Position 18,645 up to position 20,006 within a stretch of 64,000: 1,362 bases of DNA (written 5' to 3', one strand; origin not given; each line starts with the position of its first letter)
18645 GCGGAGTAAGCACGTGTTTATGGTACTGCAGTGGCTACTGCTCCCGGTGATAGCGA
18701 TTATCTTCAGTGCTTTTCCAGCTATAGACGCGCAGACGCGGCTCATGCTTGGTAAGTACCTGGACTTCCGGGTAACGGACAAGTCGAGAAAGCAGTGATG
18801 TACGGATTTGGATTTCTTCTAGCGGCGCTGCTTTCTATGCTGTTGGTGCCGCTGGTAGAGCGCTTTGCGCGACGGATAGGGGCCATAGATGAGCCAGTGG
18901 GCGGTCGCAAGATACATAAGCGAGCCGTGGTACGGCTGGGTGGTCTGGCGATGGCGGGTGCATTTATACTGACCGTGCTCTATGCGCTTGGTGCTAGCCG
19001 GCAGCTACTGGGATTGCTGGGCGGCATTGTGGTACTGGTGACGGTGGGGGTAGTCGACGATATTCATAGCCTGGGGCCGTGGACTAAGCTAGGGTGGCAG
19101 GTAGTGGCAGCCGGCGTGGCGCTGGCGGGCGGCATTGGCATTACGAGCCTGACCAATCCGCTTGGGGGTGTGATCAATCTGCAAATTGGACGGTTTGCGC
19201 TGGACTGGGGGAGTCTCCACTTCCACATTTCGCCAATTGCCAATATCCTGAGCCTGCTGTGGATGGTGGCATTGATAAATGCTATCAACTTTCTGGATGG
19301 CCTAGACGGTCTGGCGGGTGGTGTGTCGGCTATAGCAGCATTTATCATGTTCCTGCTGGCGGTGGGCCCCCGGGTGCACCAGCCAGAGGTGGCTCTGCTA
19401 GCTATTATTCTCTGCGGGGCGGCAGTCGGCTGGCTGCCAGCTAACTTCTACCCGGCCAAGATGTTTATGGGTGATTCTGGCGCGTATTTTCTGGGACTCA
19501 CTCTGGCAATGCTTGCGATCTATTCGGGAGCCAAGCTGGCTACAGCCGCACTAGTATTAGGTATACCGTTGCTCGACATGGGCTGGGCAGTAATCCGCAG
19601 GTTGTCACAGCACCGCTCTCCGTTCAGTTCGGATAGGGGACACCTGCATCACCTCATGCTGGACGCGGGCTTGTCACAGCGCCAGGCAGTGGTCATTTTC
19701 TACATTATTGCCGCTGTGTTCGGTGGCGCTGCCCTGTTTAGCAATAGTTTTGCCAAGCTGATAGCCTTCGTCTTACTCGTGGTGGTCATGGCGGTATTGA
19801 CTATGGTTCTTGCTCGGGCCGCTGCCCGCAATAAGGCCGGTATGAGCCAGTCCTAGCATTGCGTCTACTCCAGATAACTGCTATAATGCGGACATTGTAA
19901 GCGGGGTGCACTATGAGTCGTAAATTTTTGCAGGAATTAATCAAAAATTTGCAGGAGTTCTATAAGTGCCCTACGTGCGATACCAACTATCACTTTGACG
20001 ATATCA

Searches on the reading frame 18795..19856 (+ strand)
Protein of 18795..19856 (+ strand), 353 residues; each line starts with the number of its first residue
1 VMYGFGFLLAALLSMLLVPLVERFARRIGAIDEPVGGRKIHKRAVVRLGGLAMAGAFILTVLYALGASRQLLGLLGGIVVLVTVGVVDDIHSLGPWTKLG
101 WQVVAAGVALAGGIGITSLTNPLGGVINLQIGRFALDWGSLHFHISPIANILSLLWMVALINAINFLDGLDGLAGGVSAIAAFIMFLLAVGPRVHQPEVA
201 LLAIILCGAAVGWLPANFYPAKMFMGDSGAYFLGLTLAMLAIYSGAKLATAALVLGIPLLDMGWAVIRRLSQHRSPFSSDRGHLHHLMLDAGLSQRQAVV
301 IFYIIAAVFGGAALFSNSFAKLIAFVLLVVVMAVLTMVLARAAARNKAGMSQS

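Call 29: search_protein_families(library=pfam, proteins=[window:18795-19856:+], max_evalue=0.001)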
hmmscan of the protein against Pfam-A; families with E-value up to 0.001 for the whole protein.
window:18795-19856:+ (353 aa): 1 family
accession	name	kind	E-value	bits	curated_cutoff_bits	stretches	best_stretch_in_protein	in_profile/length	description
PF00953.26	Glycos_transf_4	-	2e-35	122.6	27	1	72-244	2-159/160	Glycosyl transferase family 4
